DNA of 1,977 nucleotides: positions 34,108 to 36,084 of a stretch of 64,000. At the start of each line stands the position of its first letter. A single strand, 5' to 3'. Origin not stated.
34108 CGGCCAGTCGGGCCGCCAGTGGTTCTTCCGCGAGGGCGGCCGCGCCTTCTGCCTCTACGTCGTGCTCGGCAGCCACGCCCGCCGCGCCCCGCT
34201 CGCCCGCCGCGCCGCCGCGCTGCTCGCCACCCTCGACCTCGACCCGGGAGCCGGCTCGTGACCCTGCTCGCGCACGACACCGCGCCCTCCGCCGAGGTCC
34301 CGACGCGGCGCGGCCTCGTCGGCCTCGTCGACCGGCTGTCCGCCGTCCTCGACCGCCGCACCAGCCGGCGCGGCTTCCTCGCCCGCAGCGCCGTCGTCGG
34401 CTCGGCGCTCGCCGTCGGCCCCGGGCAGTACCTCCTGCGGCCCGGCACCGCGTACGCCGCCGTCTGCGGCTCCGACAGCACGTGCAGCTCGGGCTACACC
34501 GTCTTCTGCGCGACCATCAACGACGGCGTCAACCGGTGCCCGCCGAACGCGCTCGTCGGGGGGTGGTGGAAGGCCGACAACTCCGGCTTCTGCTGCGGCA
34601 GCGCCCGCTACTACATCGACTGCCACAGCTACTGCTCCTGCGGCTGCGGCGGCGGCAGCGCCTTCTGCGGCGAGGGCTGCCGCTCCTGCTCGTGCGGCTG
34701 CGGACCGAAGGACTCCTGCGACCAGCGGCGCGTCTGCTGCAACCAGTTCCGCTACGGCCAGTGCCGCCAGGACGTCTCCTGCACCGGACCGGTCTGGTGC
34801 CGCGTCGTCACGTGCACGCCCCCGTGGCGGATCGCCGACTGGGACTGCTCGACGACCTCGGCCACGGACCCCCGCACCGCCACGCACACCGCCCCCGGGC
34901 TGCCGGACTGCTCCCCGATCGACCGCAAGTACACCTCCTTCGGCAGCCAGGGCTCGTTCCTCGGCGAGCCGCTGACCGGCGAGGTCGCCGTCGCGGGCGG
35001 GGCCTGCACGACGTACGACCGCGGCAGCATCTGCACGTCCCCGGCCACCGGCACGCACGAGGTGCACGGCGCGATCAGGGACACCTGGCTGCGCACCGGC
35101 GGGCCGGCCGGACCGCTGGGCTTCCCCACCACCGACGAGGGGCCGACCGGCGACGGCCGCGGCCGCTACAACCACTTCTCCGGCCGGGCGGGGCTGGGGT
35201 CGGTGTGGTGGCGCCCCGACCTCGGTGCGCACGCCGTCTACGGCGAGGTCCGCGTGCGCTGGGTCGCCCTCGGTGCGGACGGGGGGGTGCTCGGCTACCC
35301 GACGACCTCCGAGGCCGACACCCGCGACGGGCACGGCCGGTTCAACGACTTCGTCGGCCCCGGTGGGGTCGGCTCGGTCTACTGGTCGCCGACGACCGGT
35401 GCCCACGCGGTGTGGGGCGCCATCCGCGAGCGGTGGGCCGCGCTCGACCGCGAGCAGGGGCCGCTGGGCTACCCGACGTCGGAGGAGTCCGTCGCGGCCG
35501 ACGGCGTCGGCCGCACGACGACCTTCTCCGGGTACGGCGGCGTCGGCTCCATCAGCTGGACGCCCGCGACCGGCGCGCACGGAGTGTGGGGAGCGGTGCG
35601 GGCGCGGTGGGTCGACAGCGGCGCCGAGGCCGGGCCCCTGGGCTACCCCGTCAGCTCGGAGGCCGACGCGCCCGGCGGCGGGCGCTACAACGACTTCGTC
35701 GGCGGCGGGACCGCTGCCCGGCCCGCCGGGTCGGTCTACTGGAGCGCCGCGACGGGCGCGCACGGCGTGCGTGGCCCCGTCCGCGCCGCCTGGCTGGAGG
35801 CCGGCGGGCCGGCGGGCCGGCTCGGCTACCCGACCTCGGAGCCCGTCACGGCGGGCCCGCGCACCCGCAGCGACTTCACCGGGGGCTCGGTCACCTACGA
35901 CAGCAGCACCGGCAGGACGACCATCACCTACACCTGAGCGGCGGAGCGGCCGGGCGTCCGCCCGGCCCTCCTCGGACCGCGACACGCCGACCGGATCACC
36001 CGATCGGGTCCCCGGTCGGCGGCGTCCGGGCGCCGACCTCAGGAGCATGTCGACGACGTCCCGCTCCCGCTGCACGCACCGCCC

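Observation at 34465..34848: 23-cysteine domain with metallothionein-like CxC runs and a by-eye resemblance to the methylamine dehydrogenase light chain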

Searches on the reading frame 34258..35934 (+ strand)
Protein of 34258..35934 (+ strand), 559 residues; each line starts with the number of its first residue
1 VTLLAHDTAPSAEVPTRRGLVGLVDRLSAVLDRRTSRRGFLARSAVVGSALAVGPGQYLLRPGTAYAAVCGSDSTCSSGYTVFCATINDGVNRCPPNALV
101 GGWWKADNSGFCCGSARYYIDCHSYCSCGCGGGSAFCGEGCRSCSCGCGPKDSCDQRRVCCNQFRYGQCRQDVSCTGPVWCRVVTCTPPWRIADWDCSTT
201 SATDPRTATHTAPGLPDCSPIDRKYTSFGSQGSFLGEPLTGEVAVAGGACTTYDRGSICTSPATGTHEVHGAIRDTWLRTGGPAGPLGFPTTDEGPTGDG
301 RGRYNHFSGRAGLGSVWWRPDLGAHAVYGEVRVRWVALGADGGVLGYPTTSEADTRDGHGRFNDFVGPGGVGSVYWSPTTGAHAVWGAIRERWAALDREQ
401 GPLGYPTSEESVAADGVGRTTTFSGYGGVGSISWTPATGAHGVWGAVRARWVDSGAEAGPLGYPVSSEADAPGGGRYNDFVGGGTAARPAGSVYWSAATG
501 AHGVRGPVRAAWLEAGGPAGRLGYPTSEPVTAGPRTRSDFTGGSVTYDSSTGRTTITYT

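Call 5: search_protein_families(library=pfam, max_evalue=1, proteins=[window:34258-35934:+])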
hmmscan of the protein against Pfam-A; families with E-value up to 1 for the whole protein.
window:34258-35934:+ (559 aa): 1 family
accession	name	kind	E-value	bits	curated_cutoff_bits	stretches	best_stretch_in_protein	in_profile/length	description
PF08310.17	LGFP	-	2.7e-86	284.2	22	6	345-401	1-53/53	LGFP repeat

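Call 6: search_protein_families(library=ncbifam, max_evalue=1, proteins=[window:34258-35934:+])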
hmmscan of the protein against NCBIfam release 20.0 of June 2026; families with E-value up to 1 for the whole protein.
window:34258-35934:+ (559 aa): 1 family
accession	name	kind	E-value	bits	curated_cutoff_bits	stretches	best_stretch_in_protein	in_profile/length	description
TIGR01409.1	TAT_signal_seq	domain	0.0003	21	16.7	1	35-64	1-26/29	twin-arginine translocation signal domain-containing protein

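Call 36: search_protein_families(library=pfam, alignment_id=A3, max_evalue=0.001)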
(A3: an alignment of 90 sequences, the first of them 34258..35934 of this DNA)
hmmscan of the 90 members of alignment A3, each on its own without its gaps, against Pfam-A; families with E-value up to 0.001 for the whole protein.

A. member 1, window:34258-35934:+ (559 aa): 1 family
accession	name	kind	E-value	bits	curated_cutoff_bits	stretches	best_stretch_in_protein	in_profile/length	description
PF08310.17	LGFP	-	2.7e-86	284.2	22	5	345-401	1-53/53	LGFP repeat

B. families by the number of members that match (of 90 scanned): 19 families
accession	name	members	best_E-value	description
PF08310.17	LGFP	44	1.6e-112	LGFP repeat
PF04122.17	CW_binding_2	6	5.8e-53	Cell wall binding domain 2 (CWB2)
PF13517.12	FG-GAP_3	4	1e-15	FG-GAP-like repeat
PF00395.25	SLH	2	3.2e-27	S-layer homology domain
PF13946.11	DUF4214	2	6.1e-23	Domain of unknown function (DUF4214)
PF19855.4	DUF6330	2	8.4e-05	Family of unknown function (DUF6330)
PF00427.26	PBS_linker_poly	2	0.00021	Phycobilisome Linker polypeptide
PF19193.6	Tectonin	1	5e-19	Tectonin domain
PF01839.29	FG-GAP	1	1.1e-14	FG-GAP repeat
PF07291.16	MauE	1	3.9e-09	Methylamine utilisation protein MauE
PF15985.11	KH_6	1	9e-09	KH domain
PF10411.14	DsbC_N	1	1.4e-06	Disulfide bond isomerase protein N-terminal domain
PF23973.1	DUF7299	1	0.00011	Family of unknown function (DUF7299)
PF12197.13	lci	1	0.00014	LCI fold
PF19135.5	DUF5818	1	0.00016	Protein of unknown function (DUF5818)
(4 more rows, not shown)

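Call 83: list_cluster_members(proteins=[window:34258-35934:+, P0010, P0097, P0122])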
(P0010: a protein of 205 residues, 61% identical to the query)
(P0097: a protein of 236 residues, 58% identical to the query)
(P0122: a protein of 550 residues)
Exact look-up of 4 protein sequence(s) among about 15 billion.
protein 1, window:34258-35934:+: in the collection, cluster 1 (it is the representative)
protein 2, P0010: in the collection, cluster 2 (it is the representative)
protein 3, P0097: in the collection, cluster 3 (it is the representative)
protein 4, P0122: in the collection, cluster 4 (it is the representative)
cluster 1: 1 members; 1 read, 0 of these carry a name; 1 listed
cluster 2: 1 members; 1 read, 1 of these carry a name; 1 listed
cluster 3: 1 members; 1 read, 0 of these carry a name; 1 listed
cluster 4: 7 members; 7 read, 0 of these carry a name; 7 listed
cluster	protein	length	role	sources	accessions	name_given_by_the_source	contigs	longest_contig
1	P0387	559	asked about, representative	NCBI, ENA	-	-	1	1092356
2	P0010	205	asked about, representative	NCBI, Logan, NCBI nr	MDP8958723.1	MAG: hypothetical protein M3N51_05885 [Actinomycetota bacterium] | hypothetical protein [Actinomycetota bacterium]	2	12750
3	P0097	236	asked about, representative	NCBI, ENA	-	-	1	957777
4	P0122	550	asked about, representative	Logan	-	-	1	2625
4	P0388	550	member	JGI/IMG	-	-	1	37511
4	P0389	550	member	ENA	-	-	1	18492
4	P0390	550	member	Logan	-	-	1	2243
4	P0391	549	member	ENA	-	-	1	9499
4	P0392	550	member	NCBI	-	-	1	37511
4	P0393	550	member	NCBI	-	-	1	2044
